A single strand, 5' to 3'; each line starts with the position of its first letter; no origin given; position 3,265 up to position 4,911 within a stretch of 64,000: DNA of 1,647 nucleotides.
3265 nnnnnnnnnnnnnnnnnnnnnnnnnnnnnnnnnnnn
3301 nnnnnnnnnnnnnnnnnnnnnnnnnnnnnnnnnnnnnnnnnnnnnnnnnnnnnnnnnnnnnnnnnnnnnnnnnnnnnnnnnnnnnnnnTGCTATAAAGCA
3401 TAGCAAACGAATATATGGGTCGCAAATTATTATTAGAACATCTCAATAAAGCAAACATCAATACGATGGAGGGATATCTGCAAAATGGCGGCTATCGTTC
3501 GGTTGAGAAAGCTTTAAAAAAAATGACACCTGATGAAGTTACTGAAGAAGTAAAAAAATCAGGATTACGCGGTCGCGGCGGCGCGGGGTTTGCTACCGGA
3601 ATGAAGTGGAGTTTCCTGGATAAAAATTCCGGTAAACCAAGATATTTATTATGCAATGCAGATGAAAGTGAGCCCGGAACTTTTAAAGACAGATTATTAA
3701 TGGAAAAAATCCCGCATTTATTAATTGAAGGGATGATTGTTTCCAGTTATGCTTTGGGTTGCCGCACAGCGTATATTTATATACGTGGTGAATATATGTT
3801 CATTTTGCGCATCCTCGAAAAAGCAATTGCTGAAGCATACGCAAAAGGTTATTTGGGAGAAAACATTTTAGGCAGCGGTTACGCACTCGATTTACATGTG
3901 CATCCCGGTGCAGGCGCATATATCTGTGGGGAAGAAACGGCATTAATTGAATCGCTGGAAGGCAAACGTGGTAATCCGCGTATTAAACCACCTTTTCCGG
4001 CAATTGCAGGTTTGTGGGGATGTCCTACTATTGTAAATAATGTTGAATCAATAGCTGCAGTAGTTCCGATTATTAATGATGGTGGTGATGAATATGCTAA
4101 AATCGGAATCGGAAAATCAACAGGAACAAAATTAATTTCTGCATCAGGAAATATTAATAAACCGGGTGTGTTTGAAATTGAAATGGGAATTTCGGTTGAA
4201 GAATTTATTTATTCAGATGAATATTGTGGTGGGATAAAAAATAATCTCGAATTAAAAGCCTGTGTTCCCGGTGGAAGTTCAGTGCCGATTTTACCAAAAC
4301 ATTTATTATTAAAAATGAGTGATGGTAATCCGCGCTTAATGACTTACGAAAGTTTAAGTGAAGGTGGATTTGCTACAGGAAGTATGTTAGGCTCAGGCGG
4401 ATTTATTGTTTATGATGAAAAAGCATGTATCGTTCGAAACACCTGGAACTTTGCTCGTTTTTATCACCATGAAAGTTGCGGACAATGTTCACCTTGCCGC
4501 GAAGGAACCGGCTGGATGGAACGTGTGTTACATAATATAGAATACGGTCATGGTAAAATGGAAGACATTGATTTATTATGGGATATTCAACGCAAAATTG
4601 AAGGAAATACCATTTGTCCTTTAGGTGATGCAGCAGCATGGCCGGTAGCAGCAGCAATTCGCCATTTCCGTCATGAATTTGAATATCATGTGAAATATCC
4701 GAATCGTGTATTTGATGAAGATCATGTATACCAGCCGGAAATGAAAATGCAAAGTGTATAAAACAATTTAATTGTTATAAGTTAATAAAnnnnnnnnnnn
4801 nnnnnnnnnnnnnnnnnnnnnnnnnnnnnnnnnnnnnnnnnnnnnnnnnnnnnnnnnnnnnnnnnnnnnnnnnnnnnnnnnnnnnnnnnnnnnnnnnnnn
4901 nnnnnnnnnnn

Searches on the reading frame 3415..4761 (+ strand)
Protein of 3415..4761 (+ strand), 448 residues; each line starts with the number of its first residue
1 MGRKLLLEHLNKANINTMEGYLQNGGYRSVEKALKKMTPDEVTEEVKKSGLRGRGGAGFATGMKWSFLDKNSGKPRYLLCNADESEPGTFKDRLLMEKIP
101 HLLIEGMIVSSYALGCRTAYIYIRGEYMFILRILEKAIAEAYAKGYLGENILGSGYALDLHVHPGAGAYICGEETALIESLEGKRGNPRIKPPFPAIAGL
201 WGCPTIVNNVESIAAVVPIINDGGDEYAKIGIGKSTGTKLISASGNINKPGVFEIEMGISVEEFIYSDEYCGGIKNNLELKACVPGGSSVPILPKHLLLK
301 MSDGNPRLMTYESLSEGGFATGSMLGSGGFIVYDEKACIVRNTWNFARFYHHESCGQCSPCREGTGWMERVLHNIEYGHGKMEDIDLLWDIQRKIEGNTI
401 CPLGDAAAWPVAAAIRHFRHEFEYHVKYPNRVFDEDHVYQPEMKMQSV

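Call 81: list_cluster_members(proteins=[window:3415-4761:+, window:11270-12733:+, window:21927-23768:-, window:49216-49995:-, window:53021-53242:-, window:61931-62677:+])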
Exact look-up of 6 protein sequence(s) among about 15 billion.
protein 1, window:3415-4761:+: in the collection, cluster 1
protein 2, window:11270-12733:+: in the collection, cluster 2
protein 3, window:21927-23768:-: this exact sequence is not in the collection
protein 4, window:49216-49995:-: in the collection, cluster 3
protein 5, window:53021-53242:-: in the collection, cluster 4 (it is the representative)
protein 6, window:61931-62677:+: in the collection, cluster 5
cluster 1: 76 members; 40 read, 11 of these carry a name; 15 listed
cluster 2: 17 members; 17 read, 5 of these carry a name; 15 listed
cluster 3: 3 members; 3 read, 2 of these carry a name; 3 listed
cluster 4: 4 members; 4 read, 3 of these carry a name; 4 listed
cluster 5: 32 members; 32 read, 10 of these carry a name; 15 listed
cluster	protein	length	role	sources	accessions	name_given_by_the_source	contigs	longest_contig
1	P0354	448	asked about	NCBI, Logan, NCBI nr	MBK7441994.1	MAG: NADH-quinone oxidoreductase subunit NuoF [Bacteroidetes bacterium] | NADH-quinone oxidoreductase subunit NuoF [Bacteroidota bacterium]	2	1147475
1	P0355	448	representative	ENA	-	-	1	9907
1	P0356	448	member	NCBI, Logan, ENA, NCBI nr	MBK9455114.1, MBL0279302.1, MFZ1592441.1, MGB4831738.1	MAG: NADH-quinone oxidoreductase subunit NuoF [Chitinophagales bacterium] | NADH-quinone oxidoreductase subunit NuoF [Bacteroidota bacterium]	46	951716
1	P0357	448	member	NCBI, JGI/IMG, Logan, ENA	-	NADH-quinone oxidoreductase subunit F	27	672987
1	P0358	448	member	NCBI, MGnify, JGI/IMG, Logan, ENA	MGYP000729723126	FL=1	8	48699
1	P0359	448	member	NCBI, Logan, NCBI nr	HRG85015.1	MAG TPA: NADH-quinone oxidoreductase subunit NuoF [Chitinophagales bacterium] | NADH-quinone oxidoreductase subunit NuoF [Chitinophagales bacterium]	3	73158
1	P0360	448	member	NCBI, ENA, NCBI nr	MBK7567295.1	MAG: NADH-quinone oxidoreductase subunit NuoF [Bacteroidetes bacterium] | NADH-quinone oxidoreductase subunit NuoF [Bacteroidota bacterium]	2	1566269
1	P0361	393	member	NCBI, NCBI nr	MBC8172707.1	MAG: NADH-quinone oxidoreductase subunit NuoF, partial [Chitinophagales bacterium] | NADH-quinone oxidoreductase subunit NuoF [Chitinophagales bacterium]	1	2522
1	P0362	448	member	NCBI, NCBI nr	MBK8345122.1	MAG: NADH-quinone oxidoreductase subunit NuoF [Bacteroidetes bacterium] | NADH-quinone oxidoreductase subunit NuoF [Bacteroidota bacterium]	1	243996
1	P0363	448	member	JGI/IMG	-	NADH-quinone oxidoreductase subunit F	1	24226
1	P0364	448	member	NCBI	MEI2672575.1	MAG: NADH-quinone oxidoreductase subunit NuoF [Chitinophagaceae bacterium]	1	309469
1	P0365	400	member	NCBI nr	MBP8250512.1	NADH-quinone oxidoreductase subunit NuoF [Chitinophagales bacterium]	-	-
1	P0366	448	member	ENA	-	-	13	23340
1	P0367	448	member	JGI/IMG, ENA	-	-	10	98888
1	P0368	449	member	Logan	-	-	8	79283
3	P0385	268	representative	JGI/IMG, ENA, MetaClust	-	\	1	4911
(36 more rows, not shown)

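Call 83: find_encoding_contigs(protein=P0385, flank=6000, max_places=3)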
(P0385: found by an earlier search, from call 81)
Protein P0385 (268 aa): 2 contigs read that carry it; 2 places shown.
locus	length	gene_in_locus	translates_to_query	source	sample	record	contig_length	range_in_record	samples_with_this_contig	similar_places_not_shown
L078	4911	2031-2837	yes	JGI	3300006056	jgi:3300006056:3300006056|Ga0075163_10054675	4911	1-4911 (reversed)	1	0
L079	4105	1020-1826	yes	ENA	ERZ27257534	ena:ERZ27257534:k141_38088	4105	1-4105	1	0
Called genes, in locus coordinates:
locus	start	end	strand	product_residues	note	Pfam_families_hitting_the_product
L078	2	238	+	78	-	?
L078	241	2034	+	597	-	PF02463:SMC_N (faint), PF13175:AAA_15 (weak), PF13476:AAA_23 (weak), PF13175:AAA_15, PF13304:AAA_21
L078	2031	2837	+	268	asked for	PF01844:HNH (weak)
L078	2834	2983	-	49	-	-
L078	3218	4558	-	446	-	-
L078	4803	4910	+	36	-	?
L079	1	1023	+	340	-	?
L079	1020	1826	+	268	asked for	PF01844:HNH (weak)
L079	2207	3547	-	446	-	-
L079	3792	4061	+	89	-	PF13366:PDDEXK_3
